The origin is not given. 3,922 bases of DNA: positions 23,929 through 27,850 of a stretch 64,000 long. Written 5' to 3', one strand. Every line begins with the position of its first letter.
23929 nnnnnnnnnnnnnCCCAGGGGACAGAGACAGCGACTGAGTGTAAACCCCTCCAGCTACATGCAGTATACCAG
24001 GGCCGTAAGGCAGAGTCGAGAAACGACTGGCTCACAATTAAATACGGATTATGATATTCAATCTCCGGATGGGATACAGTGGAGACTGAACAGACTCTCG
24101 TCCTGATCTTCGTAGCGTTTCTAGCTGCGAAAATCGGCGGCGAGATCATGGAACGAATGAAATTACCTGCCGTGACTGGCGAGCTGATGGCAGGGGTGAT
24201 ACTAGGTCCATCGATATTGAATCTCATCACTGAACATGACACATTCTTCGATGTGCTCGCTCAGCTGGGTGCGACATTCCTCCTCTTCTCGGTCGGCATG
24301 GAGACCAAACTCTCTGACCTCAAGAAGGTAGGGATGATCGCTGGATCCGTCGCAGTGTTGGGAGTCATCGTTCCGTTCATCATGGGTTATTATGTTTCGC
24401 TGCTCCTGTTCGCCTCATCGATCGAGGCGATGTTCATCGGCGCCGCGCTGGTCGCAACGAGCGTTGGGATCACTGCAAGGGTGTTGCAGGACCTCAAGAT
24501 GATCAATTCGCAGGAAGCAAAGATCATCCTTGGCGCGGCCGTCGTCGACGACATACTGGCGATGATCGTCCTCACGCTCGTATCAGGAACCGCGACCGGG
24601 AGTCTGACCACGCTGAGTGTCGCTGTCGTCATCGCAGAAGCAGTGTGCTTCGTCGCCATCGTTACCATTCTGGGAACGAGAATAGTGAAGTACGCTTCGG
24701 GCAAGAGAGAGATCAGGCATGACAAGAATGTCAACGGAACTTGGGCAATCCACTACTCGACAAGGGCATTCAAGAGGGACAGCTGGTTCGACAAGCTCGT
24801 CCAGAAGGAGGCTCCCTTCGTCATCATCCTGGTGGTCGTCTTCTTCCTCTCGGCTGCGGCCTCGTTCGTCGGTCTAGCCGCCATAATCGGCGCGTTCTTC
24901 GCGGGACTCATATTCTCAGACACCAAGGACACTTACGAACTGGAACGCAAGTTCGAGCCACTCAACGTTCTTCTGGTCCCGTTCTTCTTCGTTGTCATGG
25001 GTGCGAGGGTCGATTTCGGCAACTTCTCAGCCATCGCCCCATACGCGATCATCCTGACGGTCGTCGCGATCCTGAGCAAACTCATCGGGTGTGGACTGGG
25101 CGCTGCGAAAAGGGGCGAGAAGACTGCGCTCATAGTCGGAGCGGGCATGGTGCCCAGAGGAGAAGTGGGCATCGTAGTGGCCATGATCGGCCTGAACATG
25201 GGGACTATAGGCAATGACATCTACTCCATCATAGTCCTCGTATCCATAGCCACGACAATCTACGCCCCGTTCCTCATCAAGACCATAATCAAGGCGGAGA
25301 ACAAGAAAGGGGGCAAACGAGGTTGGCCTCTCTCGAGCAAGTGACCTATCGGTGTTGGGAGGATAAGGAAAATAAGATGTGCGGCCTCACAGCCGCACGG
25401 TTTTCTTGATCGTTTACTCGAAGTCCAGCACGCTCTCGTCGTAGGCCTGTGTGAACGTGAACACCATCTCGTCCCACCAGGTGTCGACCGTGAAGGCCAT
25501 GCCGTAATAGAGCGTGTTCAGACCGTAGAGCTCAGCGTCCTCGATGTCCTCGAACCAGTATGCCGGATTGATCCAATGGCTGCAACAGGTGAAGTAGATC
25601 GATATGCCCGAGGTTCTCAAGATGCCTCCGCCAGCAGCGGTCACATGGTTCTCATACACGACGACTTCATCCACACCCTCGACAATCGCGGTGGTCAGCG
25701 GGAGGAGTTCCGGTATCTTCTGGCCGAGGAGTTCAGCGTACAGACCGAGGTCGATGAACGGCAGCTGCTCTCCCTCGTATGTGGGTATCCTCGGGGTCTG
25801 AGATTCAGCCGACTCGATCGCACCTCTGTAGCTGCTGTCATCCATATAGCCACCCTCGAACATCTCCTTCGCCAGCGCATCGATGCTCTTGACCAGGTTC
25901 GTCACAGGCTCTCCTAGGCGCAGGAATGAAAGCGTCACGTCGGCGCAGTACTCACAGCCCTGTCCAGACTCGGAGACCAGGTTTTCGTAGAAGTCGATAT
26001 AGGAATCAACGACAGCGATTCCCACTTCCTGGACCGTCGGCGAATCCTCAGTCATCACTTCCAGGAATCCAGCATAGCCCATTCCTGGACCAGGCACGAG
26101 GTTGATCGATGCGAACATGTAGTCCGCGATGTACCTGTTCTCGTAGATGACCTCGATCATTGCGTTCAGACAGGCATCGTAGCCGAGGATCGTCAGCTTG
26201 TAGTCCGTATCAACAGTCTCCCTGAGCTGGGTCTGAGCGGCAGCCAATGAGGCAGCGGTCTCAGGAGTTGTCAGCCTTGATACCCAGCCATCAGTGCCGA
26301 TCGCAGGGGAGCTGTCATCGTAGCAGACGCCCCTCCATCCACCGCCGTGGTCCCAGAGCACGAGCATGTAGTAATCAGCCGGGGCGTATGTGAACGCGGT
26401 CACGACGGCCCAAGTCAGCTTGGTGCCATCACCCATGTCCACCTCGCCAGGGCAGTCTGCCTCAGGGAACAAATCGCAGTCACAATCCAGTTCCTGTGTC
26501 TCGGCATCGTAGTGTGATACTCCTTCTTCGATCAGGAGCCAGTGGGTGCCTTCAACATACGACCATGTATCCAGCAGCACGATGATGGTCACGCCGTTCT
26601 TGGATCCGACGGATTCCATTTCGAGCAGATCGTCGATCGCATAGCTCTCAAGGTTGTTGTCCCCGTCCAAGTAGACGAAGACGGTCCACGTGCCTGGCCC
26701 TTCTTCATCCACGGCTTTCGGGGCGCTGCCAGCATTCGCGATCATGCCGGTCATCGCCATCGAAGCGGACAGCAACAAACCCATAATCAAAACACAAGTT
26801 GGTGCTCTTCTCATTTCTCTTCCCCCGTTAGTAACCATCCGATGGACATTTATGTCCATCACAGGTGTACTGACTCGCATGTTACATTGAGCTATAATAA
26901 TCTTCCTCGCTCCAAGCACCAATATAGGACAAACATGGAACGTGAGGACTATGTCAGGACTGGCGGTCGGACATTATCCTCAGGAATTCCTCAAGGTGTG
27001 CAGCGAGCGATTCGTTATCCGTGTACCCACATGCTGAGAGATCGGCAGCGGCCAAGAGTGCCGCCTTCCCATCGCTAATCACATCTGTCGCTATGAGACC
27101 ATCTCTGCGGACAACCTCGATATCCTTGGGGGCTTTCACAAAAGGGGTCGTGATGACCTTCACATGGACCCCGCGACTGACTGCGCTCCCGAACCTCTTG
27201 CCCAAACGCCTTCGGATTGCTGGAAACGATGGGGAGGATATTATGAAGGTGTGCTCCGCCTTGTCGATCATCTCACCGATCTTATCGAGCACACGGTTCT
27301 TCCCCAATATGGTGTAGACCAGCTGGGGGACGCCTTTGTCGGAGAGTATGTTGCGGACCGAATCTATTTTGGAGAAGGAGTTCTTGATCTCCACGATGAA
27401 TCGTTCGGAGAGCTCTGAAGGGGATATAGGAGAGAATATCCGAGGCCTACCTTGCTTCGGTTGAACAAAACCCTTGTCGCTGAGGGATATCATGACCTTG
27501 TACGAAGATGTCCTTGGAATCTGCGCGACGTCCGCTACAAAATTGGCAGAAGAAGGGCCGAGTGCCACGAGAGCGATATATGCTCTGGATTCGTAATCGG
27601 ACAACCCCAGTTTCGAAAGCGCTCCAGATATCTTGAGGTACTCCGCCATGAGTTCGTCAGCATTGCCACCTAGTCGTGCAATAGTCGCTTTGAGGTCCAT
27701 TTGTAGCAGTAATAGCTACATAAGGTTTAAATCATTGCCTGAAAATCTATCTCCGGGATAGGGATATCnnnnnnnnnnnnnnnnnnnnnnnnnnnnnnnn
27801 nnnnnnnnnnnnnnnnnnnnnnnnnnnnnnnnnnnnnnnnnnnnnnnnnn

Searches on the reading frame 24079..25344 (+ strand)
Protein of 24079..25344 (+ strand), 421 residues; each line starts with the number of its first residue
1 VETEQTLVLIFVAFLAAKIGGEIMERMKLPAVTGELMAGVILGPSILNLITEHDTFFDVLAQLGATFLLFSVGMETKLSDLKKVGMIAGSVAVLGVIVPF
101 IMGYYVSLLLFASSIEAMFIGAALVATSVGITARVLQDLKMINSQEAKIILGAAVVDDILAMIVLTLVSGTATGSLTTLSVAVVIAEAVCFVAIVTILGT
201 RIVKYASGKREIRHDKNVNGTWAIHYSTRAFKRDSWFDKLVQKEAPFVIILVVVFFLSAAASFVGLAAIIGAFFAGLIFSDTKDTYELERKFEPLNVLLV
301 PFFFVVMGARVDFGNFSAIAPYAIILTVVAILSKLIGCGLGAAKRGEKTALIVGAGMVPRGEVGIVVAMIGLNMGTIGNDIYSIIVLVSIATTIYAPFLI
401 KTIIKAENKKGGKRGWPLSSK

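Call 11: search_protein_families(library=pfam, proteins=[window:24079-25344:+], max_evalue=0.001)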
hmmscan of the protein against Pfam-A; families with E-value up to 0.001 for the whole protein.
window:24079-25344:+ (421 aa): 1 family
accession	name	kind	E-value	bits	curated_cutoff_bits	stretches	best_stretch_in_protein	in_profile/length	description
PF00999.27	Na_H_Exchanger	-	1.7e-61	208.6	26.2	1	18-405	8-374/375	Sodium/hydrogen exchanger, transmembrane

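Call 55: search_protein_families(library=ncbifam, proteins=[window:24079-25344:+], max_evalue=0.00001)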
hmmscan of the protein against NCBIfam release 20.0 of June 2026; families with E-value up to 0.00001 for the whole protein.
window:24079-25344:+ (421 aa): 5 families
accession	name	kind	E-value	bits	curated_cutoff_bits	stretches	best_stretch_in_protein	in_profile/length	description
TIGR00932.1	2a37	subfamily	2.6e-49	168.2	238.3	2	15-203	2-192/275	monovalent cation:proton antiporter-2 (CPA2) family protein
NF045626.1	FeTrans_MagA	equivalog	1.3e-19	70.4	700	2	11-205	12-205/386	iron transporter MagA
NF002924.0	PRK03562.1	equivalog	1.7e-18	66.4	752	2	3-204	3-205/623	glutathione-regulated potassium-efflux system protein KefC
NF007950.1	PRK10669.1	equivalog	1.2e-17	63.9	700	1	10-206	11-214/547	YbaL family putative K(+) efflux transporter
NF002973.0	PRK03659.1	equivalog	3e-16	59.1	804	2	4-205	4-207/602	glutathione-regulated potassium-efflux system protein KefB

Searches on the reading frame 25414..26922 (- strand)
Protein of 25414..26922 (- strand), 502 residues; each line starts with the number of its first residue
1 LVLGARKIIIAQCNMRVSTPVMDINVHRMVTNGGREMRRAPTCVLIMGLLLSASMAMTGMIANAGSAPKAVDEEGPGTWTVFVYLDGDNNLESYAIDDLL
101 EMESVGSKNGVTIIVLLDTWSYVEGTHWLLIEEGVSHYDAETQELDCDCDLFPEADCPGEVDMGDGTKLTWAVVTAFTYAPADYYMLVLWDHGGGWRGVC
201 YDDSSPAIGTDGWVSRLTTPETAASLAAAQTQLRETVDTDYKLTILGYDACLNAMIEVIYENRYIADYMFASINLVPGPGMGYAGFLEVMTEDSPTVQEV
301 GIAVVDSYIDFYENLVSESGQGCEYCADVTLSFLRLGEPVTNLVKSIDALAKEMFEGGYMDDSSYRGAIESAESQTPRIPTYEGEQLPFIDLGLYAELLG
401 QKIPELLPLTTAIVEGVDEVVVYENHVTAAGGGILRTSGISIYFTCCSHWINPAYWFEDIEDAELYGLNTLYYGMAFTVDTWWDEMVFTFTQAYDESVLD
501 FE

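Call 11: search_protein_families(library=pfam, proteins=[window:25414-26922:-], max_evalue=0.001)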
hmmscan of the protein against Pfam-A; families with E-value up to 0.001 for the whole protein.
window:25414-26922:- (502 aa): 1 family
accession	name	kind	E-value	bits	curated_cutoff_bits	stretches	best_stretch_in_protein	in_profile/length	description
PF03415.19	Peptidase_C11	-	6.2e-43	148.1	25.8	1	83-485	1-354/359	Clostripain family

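Call 55: search_protein_families(library=ncbifam, proteins=[window:25414-26922:-], max_evalue=0.00001)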
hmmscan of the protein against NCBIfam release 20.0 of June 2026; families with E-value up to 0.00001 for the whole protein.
window:25414-26922:- (502 aa): 1 family
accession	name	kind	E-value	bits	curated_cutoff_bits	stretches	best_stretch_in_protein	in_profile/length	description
TIGR02806.2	clostrip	equivalog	1.7e-11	43.6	550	1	80-300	3-231/472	clostripain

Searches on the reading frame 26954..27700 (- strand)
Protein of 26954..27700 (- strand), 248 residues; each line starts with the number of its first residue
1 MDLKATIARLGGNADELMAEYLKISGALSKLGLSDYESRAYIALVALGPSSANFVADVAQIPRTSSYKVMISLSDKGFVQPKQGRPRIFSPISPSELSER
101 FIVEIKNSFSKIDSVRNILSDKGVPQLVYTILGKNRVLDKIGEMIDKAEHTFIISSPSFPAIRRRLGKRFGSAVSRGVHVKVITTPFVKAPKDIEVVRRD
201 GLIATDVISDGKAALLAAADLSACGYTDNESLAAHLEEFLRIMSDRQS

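Call 11: search_protein_families(library=pfam, proteins=[window:26954-27700:-], max_evalue=0.001)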
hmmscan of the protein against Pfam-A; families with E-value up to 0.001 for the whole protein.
window:26954-27700:- (248 aa): 2 families
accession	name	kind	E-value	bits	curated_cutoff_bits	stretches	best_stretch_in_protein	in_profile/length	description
PF01978.25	TrmB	-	1.9e-20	72.9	25.6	1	28-94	1-67/68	Sugar-specific transcriptional regulator TrmB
PF11495.14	Regulator_TrmB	-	1.2e-05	25.2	22.2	1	128-231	2-99/233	Archaeal transcriptional regulator TrmB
